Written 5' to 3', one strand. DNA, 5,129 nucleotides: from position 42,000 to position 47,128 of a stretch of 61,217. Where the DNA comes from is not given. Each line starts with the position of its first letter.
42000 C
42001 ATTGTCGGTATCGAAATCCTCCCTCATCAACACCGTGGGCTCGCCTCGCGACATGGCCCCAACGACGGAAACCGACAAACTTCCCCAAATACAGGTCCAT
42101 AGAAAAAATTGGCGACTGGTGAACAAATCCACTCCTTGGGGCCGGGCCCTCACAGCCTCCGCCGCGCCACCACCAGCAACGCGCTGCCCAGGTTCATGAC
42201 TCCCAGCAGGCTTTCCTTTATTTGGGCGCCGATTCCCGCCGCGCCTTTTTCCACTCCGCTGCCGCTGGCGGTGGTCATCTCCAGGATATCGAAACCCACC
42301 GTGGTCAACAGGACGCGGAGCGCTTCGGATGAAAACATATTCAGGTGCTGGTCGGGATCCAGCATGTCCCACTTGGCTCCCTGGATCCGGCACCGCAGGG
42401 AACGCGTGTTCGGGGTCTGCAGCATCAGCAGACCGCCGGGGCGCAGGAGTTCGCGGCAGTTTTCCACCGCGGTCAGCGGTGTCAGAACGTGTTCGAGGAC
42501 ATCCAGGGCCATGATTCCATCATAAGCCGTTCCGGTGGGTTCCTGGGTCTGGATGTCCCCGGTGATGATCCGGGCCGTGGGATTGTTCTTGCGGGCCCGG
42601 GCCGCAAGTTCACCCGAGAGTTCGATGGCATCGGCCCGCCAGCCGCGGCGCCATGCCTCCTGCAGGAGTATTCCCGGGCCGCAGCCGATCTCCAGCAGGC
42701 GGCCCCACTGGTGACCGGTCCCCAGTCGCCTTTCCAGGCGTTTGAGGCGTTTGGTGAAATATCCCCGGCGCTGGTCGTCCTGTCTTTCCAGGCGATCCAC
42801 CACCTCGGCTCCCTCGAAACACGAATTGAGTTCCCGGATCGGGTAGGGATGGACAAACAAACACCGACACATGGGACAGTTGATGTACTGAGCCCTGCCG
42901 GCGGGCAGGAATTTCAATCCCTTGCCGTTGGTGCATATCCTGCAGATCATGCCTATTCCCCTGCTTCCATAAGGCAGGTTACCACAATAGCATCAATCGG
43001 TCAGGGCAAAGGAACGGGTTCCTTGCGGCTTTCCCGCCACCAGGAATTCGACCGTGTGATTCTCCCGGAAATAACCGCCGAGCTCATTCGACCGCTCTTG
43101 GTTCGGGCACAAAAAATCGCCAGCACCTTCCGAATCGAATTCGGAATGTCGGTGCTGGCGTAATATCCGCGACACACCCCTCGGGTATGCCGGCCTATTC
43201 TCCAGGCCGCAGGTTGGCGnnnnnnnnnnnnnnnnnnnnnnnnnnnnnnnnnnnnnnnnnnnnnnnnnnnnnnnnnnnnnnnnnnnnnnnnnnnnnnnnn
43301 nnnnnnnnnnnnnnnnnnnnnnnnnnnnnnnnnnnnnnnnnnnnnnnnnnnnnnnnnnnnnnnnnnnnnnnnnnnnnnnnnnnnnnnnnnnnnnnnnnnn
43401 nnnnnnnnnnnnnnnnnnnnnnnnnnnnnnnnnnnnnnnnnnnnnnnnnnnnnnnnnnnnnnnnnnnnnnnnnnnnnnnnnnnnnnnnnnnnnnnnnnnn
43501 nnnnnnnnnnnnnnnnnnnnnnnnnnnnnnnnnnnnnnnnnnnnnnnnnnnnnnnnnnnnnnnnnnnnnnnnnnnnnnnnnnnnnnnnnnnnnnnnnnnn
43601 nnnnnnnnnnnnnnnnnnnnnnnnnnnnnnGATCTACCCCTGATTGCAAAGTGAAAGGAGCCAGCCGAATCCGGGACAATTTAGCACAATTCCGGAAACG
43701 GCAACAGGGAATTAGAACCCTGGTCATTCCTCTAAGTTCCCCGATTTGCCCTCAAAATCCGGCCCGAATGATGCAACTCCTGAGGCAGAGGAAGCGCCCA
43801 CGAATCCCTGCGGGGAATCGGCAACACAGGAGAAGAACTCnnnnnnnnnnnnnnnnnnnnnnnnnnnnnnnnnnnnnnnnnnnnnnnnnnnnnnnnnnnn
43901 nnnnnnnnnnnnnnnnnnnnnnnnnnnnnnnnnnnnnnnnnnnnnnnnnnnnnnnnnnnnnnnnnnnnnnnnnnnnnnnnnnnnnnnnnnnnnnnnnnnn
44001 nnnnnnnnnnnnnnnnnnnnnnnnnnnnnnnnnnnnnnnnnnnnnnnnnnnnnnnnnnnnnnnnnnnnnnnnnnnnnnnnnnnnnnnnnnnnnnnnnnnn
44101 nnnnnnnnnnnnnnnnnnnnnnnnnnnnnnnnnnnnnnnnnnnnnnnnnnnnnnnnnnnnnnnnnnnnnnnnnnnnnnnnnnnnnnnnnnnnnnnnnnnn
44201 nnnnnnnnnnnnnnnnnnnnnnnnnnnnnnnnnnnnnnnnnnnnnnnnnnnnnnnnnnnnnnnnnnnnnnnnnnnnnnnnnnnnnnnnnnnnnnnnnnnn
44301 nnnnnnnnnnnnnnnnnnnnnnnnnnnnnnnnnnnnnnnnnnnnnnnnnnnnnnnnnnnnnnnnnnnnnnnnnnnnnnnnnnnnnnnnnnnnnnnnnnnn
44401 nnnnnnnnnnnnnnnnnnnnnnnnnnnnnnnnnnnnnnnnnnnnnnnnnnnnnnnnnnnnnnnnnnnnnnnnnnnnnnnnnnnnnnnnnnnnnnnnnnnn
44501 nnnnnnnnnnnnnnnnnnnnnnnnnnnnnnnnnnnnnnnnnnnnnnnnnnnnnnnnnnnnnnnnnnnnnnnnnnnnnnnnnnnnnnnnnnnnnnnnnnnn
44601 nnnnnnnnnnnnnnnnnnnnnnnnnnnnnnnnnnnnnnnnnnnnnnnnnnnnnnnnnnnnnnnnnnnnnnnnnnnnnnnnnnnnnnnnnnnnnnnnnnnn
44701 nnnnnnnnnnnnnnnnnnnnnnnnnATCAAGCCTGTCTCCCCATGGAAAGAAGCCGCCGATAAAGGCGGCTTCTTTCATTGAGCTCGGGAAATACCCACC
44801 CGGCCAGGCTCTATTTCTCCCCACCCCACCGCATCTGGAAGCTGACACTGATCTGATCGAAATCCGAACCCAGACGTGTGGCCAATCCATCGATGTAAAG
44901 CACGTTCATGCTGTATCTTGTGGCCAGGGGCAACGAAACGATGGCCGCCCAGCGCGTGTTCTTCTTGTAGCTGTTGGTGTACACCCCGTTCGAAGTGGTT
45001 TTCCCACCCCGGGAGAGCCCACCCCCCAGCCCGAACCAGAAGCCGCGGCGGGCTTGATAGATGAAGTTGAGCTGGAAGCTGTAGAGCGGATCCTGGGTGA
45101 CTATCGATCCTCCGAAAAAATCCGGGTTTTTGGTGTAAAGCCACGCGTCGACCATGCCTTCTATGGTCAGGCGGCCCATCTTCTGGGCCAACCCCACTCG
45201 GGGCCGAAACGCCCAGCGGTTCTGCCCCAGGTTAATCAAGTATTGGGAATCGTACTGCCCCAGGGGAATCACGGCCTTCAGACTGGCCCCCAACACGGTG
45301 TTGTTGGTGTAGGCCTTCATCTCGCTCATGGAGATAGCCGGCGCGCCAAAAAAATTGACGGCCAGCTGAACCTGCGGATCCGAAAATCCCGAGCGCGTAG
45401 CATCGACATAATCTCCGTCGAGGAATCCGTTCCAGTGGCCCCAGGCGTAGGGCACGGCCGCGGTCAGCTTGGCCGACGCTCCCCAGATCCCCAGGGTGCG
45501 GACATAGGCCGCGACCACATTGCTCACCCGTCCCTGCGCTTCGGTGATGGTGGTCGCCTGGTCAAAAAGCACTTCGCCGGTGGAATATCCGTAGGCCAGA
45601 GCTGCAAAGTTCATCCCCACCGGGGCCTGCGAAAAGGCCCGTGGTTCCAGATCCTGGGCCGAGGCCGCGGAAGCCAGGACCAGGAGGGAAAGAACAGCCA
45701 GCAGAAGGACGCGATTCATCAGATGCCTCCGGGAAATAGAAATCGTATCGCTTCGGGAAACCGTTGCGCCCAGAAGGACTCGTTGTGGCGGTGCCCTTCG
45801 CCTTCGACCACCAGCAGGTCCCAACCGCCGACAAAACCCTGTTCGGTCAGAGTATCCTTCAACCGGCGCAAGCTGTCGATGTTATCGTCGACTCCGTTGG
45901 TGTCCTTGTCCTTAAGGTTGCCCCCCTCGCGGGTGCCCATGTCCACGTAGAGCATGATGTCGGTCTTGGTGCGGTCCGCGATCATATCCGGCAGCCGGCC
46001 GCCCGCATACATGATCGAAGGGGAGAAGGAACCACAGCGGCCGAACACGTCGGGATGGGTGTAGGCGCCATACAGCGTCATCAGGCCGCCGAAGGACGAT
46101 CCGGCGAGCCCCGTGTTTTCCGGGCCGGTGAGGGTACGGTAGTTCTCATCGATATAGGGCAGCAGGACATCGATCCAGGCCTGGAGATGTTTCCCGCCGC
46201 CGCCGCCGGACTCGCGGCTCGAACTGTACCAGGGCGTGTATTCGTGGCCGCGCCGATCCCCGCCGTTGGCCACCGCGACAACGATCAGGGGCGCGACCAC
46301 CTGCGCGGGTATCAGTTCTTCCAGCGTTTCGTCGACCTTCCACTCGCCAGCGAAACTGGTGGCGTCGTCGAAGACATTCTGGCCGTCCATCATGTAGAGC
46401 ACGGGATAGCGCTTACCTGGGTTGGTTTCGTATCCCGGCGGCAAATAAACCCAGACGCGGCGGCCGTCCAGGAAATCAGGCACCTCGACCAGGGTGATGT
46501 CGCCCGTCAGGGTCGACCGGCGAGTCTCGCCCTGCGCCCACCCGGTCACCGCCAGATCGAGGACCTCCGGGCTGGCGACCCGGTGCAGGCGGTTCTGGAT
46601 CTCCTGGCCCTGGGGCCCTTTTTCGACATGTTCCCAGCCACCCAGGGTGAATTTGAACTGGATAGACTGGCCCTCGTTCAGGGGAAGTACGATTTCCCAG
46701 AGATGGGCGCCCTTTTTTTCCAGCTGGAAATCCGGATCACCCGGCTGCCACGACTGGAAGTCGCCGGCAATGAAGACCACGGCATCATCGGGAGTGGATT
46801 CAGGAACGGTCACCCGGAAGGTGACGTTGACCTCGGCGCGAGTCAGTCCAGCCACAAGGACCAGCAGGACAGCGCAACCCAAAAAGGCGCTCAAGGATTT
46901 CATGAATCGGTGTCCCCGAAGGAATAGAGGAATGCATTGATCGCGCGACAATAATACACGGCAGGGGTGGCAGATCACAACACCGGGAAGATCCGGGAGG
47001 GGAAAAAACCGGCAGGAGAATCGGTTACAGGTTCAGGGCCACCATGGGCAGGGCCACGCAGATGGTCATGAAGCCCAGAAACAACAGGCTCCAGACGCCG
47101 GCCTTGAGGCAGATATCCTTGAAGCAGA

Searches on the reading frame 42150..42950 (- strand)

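Call 38: search_protein_families(library=pfam, proteins=[window:42150-42950:-], max_evalue=0.0001)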
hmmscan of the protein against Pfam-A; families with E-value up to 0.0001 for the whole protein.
window:42150-42950:- (266 aa): 5 families
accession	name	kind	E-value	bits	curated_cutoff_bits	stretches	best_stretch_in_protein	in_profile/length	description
PF13489.12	Methyltransf_23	-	4.6e-28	98.4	27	1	70-224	11-163/164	Methyltransferase domain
PF08241.18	Methyltransf_11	-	6.6e-14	52.8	21.2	1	86-176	1-94/95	Methyltransferase domain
PF08242.18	Methyltransf_12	-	1.8e-12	48.3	30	1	86-175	1-98/98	Methyltransferase domain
PF13649.12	Methyltransf_25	-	5.8e-12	46.6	27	1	86-173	2-97/97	Methyltransferase domain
PF13847.12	Methyltransf_31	-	6.5e-05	23.1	27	0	84-181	6-113/145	Methyltransferase domain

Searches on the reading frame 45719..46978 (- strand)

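Call 71: search_protein_families(library=pfam, proteins=[window:45719-46978:-], max_evalue=0.0001)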
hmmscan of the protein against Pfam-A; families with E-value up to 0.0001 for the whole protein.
window:45719-46978:- (419 aa): 1 family
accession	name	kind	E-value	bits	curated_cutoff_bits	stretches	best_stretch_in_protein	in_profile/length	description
PF00756.26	Esterase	-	1.6e-27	97.3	22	1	173-410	8-247/251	Putative esterase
